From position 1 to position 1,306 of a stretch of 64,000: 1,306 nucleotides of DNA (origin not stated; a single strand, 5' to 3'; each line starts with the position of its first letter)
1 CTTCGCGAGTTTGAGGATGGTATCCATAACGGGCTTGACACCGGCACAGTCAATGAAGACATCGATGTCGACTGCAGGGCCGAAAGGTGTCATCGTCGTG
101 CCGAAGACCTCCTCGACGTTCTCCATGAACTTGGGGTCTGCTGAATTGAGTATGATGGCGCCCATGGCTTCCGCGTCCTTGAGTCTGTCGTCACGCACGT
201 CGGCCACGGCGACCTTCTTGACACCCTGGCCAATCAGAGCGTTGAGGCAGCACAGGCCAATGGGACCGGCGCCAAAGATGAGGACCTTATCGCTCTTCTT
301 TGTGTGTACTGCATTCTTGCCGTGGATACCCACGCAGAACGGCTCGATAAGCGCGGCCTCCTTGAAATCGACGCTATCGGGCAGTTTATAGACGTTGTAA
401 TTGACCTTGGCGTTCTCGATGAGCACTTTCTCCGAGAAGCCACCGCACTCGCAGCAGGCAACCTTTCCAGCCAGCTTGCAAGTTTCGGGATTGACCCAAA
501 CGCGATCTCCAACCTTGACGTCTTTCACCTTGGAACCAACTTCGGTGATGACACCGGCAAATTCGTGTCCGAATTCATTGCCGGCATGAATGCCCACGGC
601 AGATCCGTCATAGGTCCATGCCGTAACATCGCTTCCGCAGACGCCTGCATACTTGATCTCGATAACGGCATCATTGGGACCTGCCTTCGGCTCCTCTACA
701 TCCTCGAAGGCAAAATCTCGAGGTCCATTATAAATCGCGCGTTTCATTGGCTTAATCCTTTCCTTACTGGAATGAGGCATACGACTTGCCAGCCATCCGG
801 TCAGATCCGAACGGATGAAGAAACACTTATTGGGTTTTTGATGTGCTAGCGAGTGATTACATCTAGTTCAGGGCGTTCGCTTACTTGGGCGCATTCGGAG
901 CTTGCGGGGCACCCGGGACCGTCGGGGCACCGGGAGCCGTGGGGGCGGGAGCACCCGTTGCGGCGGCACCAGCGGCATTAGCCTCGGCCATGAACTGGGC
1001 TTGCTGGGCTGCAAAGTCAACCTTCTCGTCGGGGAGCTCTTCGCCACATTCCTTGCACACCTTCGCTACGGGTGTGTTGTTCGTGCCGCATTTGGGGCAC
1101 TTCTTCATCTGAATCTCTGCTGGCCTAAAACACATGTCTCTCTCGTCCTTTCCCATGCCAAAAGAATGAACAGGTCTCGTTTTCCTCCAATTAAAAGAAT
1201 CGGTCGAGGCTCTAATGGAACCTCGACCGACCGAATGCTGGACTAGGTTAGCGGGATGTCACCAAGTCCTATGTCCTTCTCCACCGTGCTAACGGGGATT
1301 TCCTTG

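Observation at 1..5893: Cytoplasmic pyrogallol-hydroxytransferase-like molybdoenzyme cassette with a dedicated regulator: candidate uncharacterised (poly)phenol/catechol-transforming system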

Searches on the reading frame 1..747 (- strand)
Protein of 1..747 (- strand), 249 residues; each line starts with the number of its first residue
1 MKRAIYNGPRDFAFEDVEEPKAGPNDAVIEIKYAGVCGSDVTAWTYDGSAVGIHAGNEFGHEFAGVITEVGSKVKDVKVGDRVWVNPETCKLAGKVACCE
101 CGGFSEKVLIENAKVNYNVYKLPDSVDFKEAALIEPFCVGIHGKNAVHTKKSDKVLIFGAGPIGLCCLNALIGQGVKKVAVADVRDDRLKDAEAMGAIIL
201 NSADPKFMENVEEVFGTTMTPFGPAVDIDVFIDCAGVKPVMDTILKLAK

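Call 4: search_protein_families(library=pfam, proteins=[window:1-747:-], max_evalue=0.01)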
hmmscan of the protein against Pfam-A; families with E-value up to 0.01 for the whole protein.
window:1-747:- (249 aa): 5 families
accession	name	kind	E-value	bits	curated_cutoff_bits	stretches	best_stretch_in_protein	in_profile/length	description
PF08240.17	ADH_N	-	6.3e-17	62.2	23.5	1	23-114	1-98/104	Alcohol dehydrogenase GroES-like domain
PF00107.32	ADH_zinc_N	-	5.6e-07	30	31.8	1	162-248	1-79/129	Zinc-binding dehydrogenase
PF16912.11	Glu_dehyd_C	-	0.00029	20.8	34.9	1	150-240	29-112/211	Glucose dehydrogenase C-terminus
PF00899.27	ThiF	-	0.00059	19.5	28.1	1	151-183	19-51/238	ThiF family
PF03447.22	NAD_binding_3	-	0.0053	17.9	24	0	159-247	1-78/116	Homoserine dehydrogenase, NAD binding domain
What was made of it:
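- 1..747 (-): N-terminal 249 codons of a 339-aa Zn-dependent MDR dehydrogenase of the polyol-dehydrogenase type, predicted to use NAD(H). ADH_N and ADH_zinc_N (call 4).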

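Call 7: search_protein_families(library=ncbifam, proteins=[window:1-747:-], max_evalue=0.01)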
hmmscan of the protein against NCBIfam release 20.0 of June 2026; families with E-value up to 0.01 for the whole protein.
window:1-747:- (249 aa): 29 families (the best 25 are shown)
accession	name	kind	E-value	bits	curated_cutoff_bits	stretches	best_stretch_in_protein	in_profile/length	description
NF003808.0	PRK05396.1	equivalog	1.3e-30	106.4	380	1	13-246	14-251/341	L-threonine 3-dehydrogenase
NF007489.0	PRK10083.1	equivalog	1.9e-29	102.7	376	1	1-211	1-222/339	Zn-dependent oxidoreductase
NF041097.1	keto_inos_dh_IolM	equivalog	3.8e-26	91.7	450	1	11-238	39-290/389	scyllo-inosose 3-dehydrogenase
TIGR00692.1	tdh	equivalog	1.3e-25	90.1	458.35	1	14-247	13-250/340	L-threonine 3-dehydrogenase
NF007642.0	PRK10309.1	equivalog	1.7e-23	83.4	550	1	1-204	1-214/347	galactitol-1-phosphate 5-dehydrogenase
NF007375.0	PRK09880.1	equivalog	1.1e-17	63.8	469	1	22-204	25-223/344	L-idonate 5-dehydrogenase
NF010344.0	PRK13771.1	subfamily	1.7e-16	60.1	349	1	2-212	2-221/334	putative alcohol dehydrogenase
NF006940.0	PRK09422.1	equivalog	7.8e-16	57.9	344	1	1-213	1-225/338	alcohol dehydrogenase AdhP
TIGR03451.1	mycoS_dep_FDH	equivalog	1.1e-14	54.1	512.9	2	15-102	17-99/358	S-(hydroxymethyl)mycothiol dehydrogenase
TIGR02819.1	fdhA_non_GSH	equivalog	3.8e-14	52.1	636.95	2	101-236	135-266/397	formaldehyde dehydrogenase, glutathione-independent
TIGR03989.1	Rxyl_3153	subfamily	7.9e-14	51.7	440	2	9-86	11-86/370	NDMA-dependent alcohol dehydrogenase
TIGR02824.1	quinone_pig3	subfamily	2e-12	46.8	296.8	1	8-216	11-205/325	putative NAD(P)H quinone oxidoreductase, PIG3 family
NF047908.1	AldhRedAhr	equivalog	9.2e-12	44.5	470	1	17-233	21-248/335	NADPH-dependent aldehyde reductase Ahr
NF041172.1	AcrlCoa_red_Thmprot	equivalog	1.4e-11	43.9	500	1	1-214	1-223/334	acryloyl-CoA reductase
TIGR03366.1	HpnZ_proposed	hypoth_equivalog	1.8e-11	43.8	328.1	2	101-211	107-213/315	putative phosphonate catabolism associated alcohol dehydrogenase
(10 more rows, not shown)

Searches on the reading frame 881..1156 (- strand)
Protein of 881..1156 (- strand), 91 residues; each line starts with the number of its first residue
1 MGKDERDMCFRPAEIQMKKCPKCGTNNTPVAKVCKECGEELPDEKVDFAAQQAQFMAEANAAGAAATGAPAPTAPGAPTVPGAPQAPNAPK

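Call 4: search_protein_families(library=pfam, proteins=[window:881-1156:-], max_evalue=0.01)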
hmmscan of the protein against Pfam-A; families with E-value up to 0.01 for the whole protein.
window:881-1156:- (91 aa): 8 families
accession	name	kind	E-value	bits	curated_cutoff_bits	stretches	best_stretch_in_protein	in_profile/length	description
PF13248.11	Zn_ribbon_3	-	7.8e-07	28.8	27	1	16-41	1-26/26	zinc-ribbon domain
PF13240.11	Zn_Ribbon_1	-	4.9e-06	26.6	25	1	19-41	1-23/23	zinc-ribbon domain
PF12773.13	DZR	-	9e-06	26.2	27.3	1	20-41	1-22/45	Double zinc ribbon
PF14952.11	zf-tcix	-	9e-06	25.6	31.2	1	16-35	9-28/42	Putative treble-clef, zinc-finger, Zn-binding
PF24292.1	DUF7479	-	0.0012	19.3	27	0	33-58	4-29/60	Domain of unknown function (DUF7479)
PF24463.1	DUF7577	-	0.0018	18.3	28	1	20-42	5-27/27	Domain of unknown function (DUF7577)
PF24460.1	DUF7575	-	0.0032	17.2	28.5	0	33-48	5-19/28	Domain of unknown function (DUF7575)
PF24844.1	PolC_DP2_central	-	0.0076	15.6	24.3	1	12-41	330-357/372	DNA polymerase II large subunit DP2, central domain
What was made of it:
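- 881..1156 (-): Small Cys4 zinc-ribbon (or rubredoxin-like) protein with a Pro/Ala-rich tail. The conserved start at 1135 gives 84 aa. It is a candidate third subunit or assembly factor. Zn_ribbon Pfam hits (call 4).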

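Call 7: search_protein_families(library=ncbifam, proteins=[window:881-1156:-], max_evalue=0.01)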
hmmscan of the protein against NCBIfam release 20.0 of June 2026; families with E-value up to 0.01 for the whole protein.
window:881-1156:- (91 aa): 8 families
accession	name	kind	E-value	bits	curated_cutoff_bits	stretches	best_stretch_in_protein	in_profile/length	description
NF045645.1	DVU_1557_fam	equivalog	0.00044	20.4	60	0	33-58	4-29/60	DVU_1557 family redox protein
NF053815.1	teico_TcaA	equivalog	0.00072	18.5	550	1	17-53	1-37/463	membrane-associated protein TcaA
NF053632.1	heli_RadD_YejH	equivalog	0.0015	16.9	720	1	15-47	427-461/573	DNA repair helicase RadD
TIGR03831.1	YgiT_finger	domain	0.0043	17.3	20.2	0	31-44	32-45/46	YgiT-type zinc finger protein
NF049953.1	ribbon_DG_selen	exception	0.0048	16.8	130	1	14-54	2-42/172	zinc ribbon-containing (seleno)protein DG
NF011149.0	PRK14559.1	equivalog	0.006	15.4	374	1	17-59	1-43/642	serine/threonine phosphatase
NF003161.0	PRK04136.1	equivalog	0.0072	15.8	54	0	16-39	13-36/49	50S ribosomal protein L40e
NF045480.1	FdxA_Actino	equivalog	0.0073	16.6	125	1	14-67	34-87/107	ferredoxin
